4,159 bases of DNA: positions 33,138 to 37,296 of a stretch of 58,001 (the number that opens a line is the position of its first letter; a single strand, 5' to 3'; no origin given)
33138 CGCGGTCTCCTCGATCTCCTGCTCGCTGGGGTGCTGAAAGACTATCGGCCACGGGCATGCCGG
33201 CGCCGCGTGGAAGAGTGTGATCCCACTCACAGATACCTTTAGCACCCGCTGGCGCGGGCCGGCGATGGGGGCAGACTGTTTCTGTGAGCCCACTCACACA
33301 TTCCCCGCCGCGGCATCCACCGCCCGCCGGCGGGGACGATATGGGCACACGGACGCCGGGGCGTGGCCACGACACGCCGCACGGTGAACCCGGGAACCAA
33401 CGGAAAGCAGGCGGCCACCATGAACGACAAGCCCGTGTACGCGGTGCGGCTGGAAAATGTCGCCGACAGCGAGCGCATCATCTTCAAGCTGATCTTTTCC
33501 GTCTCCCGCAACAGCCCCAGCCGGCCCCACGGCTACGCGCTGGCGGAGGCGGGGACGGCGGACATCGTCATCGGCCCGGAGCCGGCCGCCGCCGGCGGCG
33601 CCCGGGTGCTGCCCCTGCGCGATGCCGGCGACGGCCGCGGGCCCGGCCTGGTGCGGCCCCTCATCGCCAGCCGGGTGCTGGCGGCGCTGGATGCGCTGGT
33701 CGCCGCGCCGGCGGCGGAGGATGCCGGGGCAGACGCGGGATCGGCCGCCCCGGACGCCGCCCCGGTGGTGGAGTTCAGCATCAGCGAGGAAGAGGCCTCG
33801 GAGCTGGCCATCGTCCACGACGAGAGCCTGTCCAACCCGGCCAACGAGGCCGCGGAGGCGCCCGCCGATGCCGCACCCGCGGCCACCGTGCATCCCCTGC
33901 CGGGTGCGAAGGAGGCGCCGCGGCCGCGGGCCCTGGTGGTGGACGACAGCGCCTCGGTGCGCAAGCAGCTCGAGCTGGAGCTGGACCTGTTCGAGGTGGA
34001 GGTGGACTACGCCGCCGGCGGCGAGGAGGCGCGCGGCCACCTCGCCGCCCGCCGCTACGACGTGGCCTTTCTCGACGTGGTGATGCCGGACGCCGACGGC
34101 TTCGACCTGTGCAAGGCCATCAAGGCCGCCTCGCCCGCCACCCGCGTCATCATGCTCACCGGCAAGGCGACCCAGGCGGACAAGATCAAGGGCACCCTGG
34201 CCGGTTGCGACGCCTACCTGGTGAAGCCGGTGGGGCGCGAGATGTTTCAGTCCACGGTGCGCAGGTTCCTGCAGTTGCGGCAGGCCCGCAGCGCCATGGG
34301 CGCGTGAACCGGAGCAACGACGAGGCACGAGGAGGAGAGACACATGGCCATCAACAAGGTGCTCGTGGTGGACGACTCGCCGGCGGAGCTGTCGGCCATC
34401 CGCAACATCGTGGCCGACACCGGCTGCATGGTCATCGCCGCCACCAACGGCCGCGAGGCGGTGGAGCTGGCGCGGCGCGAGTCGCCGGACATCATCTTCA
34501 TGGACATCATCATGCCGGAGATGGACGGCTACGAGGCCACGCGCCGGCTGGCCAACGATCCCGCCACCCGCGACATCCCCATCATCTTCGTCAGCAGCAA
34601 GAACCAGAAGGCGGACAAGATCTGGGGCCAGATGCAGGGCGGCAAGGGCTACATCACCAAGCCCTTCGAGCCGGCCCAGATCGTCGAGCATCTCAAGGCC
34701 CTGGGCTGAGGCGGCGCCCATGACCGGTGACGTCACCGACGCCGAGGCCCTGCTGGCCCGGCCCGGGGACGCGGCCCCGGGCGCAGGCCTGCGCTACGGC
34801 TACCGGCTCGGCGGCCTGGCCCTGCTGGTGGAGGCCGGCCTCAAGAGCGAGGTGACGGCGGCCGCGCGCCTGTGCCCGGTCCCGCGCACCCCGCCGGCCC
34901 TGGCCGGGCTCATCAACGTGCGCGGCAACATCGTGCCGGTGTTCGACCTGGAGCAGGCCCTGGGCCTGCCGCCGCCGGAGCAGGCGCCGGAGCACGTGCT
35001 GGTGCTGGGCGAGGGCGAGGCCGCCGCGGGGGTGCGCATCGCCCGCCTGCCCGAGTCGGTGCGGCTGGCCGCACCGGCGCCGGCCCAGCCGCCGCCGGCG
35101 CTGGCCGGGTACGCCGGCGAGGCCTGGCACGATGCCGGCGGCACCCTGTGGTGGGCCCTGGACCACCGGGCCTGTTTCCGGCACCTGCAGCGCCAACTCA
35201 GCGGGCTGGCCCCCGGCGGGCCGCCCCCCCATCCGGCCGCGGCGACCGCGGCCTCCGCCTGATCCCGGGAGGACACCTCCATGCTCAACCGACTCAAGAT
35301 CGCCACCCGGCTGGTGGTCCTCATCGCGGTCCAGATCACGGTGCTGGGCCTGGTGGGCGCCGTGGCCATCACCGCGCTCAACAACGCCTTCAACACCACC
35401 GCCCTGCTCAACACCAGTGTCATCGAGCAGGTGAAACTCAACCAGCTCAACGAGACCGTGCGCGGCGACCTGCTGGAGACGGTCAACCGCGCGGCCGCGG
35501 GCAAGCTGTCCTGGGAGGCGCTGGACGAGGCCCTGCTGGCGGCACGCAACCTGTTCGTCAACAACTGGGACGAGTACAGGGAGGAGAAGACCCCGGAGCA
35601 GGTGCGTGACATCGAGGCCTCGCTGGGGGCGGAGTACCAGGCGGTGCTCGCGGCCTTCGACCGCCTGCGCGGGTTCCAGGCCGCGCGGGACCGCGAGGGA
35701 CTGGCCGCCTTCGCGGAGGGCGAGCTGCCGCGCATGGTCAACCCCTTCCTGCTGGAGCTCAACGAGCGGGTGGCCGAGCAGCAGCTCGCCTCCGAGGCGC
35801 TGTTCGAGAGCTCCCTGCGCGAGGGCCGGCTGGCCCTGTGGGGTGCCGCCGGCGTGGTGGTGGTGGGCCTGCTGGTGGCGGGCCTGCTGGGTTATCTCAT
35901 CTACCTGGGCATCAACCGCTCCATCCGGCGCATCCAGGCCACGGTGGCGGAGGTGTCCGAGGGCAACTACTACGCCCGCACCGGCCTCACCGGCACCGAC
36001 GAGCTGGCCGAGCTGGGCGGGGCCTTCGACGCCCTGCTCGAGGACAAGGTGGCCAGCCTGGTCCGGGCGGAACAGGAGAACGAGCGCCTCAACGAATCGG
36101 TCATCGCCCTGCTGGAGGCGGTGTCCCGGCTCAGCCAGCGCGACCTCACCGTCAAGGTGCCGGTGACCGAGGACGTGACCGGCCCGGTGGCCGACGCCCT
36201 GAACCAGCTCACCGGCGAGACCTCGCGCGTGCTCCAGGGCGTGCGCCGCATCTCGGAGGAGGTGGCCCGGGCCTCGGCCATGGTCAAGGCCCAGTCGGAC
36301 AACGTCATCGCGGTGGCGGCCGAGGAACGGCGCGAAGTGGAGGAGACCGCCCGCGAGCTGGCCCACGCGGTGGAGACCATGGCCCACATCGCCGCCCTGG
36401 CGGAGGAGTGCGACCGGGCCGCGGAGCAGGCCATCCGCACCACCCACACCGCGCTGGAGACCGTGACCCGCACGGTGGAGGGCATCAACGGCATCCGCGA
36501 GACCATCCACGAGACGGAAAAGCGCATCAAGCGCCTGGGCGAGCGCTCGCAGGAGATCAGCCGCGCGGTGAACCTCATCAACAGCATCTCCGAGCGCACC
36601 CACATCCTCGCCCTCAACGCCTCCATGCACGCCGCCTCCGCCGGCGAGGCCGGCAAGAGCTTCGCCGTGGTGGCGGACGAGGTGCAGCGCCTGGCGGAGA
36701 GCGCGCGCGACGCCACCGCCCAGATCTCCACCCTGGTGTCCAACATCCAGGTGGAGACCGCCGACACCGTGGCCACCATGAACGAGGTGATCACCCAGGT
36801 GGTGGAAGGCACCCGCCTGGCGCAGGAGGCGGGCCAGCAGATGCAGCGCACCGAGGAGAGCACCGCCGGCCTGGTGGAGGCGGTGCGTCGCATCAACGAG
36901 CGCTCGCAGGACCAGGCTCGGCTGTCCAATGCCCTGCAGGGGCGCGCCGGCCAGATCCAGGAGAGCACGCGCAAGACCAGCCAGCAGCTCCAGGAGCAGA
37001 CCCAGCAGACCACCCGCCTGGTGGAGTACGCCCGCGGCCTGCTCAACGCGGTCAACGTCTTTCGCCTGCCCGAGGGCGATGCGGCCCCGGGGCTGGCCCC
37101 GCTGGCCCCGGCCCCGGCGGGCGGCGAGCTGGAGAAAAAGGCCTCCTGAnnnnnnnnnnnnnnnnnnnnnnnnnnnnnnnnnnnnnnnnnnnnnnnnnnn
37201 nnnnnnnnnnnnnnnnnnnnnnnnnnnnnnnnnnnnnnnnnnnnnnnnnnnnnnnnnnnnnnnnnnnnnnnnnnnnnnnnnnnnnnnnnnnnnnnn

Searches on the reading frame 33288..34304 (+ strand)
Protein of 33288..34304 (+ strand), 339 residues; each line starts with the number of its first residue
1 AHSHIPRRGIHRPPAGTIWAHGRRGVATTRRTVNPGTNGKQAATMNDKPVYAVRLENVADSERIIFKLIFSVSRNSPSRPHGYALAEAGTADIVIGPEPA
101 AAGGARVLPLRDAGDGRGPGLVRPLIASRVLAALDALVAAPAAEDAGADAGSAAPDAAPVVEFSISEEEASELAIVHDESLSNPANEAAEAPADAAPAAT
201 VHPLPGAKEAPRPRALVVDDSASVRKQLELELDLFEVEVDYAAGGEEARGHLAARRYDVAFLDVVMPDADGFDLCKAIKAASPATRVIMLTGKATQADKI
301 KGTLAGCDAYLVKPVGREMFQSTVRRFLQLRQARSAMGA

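Call 64: search_protein_families(library=pfam, proteins=[window:33288-34304:+], max_evalue=0.0001)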
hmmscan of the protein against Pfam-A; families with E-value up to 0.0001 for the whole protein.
window:33288-34304:+ (339 aa): 1 family
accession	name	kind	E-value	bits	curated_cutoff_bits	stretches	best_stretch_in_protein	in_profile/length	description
PF00072.30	Response_reg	-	7.6e-23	81.2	30.2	1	216-323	2-109/111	Response regulator receiver domain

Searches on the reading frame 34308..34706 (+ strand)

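Call 64: search_protein_families(library=pfam, proteins=[window:34308-34706:+], max_evalue=0.0001)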
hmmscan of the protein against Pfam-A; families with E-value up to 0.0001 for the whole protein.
window:34308-34706:+ (133 aa): 1 family
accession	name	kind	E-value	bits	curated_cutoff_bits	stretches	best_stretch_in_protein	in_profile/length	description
PF00072.30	Response_reg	-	1.1e-28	100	30.2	1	18-129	1-110/111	Response regulator receiver domain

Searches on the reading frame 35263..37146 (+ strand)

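Call 64: search_protein_families(library=pfam, proteins=[window:35263-37146:+], max_evalue=0.0001)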
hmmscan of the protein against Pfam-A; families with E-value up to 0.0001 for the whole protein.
window:35263-37146:+ (628 aa): 3 families
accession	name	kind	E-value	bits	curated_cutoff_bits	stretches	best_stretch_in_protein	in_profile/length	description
PF00015.26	MCPsignal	-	1.9e-29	103.2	34.6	1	413-561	16-164/172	Methyl-accepting chemotaxis protein (MCP) signalling domain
PF00672.30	HAMP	-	2.4e-07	31.4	25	1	217-260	6-49/53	HAMP domain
PF02203.21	TarH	-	6.2e-05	23.4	25.2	1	7-160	1-160/177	Tar ligand binding domain homologue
